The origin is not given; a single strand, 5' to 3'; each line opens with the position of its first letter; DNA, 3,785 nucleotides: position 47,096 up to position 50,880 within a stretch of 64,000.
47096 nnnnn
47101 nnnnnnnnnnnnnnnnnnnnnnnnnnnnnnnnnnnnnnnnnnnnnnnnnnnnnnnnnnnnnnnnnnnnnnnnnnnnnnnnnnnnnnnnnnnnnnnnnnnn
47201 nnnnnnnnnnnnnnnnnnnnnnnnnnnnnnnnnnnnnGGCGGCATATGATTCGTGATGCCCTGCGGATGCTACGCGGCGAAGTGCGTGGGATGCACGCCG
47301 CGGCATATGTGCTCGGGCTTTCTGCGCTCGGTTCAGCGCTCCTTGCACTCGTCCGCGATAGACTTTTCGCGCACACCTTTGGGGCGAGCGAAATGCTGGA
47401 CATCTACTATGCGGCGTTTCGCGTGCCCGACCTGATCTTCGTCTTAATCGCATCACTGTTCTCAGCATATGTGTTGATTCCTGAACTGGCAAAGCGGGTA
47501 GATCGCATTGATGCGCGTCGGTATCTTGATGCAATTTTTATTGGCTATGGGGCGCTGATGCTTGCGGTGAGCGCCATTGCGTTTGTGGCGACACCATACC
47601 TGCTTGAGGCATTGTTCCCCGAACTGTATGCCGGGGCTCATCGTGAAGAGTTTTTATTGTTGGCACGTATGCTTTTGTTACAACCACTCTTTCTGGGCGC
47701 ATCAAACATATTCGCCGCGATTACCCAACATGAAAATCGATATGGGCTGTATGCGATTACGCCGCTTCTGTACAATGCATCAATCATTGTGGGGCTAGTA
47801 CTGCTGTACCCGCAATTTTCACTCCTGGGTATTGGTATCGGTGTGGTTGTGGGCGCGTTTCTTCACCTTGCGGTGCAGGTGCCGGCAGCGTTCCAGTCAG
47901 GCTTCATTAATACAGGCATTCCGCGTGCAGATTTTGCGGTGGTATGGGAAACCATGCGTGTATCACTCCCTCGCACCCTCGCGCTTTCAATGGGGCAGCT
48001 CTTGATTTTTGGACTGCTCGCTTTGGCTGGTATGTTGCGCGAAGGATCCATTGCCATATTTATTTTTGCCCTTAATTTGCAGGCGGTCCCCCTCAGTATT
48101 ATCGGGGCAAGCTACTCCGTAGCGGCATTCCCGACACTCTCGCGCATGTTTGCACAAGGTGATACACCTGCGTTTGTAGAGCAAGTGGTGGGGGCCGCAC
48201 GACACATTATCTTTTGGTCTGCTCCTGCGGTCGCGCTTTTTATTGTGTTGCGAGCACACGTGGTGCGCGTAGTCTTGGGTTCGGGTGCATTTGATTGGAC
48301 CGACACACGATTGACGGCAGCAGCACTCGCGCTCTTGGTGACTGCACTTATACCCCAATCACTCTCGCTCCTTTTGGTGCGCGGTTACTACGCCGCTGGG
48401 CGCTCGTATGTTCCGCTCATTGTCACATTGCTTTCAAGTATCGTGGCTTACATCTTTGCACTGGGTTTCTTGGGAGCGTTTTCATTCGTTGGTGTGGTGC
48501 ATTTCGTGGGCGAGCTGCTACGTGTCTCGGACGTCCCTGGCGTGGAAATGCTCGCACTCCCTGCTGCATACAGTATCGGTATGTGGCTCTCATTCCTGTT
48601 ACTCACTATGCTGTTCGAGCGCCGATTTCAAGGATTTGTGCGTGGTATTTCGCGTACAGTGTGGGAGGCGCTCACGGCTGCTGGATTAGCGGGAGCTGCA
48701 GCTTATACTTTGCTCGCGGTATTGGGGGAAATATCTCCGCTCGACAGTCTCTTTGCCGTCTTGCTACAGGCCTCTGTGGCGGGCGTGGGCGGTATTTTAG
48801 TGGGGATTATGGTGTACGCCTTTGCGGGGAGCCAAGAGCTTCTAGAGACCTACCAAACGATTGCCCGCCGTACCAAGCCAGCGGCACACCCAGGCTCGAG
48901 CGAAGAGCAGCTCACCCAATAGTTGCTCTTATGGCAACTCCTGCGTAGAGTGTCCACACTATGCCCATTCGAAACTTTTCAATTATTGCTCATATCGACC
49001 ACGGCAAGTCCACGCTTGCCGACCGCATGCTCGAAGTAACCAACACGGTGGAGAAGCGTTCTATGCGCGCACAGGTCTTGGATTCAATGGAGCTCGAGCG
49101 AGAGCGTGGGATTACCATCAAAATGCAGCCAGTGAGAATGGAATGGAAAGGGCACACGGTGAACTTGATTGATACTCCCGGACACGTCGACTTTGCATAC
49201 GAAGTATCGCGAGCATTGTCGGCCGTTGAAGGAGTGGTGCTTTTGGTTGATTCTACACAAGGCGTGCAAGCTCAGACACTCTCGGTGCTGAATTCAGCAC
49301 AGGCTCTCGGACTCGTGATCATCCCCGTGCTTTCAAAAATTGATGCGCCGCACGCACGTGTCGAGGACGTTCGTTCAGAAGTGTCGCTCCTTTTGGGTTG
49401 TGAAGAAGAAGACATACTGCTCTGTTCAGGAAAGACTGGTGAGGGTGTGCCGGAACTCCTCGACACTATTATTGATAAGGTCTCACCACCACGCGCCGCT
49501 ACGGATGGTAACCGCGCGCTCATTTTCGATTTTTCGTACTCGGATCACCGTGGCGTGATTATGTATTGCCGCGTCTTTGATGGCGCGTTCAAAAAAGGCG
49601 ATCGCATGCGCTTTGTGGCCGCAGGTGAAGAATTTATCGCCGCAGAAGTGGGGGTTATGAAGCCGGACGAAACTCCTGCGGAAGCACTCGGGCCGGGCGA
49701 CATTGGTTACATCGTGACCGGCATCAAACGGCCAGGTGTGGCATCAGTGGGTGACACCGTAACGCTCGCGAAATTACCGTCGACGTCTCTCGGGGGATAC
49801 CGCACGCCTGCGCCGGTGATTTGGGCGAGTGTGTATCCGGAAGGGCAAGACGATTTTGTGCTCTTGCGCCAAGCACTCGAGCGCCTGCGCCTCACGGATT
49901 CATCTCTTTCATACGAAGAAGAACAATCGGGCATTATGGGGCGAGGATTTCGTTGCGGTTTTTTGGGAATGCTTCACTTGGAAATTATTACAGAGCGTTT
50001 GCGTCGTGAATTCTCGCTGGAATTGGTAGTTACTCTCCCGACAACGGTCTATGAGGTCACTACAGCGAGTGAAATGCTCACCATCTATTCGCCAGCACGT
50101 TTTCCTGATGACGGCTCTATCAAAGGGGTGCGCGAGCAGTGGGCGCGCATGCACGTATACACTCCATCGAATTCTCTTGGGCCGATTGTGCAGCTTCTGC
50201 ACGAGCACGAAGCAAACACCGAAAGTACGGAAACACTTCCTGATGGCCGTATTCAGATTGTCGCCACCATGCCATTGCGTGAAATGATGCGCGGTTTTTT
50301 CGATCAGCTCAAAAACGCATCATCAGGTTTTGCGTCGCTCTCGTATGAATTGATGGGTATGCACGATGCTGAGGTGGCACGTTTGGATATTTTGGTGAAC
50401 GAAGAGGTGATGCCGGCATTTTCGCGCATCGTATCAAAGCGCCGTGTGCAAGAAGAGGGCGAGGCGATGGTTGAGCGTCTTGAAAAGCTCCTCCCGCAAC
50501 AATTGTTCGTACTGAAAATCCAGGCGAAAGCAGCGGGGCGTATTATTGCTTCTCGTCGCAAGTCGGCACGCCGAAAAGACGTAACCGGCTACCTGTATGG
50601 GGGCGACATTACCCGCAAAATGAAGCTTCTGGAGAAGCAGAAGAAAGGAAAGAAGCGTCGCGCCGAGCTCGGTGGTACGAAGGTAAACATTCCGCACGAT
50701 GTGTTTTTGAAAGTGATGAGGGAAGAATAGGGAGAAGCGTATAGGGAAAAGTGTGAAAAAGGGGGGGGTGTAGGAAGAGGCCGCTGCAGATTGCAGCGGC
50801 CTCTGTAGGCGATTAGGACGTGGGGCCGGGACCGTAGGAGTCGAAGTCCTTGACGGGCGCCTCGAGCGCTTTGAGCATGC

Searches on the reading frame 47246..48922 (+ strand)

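Call 76: search_protein_families(library=pfam, proteins=[window:47246-48922:+], max_evalue=0.00001)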
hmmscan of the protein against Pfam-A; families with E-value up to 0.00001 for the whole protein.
window:47246-48922:+ (558 aa): 1 family
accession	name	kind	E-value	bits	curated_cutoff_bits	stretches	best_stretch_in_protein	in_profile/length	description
PF03023.19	MurJ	-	1.4e-53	182.6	27.4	1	41-491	1-434/451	Lipid II flippase MurJ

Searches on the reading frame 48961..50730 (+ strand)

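Call 76: search_protein_families(library=pfam, proteins=[window:48961-50730:+], max_evalue=0.00001)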
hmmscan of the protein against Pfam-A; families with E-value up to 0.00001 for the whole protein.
window:48961-50730:+ (589 aa): 6 families
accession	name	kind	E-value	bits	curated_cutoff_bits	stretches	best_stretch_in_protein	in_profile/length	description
PF00009.33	GTP_EFTU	-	8e-55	185.8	26.5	1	2-174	2-186/188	Elongation factor Tu GTP binding domain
PF06421.17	LepA_C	-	7.1e-31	106.9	29.7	1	479-586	1-106/107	GTP-binding protein LepA C-terminus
PF00679.30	EFG_C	-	7e-13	48.9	27.9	1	392-471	4-82/89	Elongation factor G C-terminus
PF03144.31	GTP_EFTU_D2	-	5.6e-08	33.5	30.3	1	198-268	1-73/73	Elongation factor Tu domain 2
PF14492.12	EFG_III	-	1.7e-07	31.6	27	1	283-357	2-73/75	Elongation Factor G, domain III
PF01926.29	MMR_HSR1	-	2.6e-06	28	21.9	1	14-113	10-100/113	50S ribosome-binding GTPase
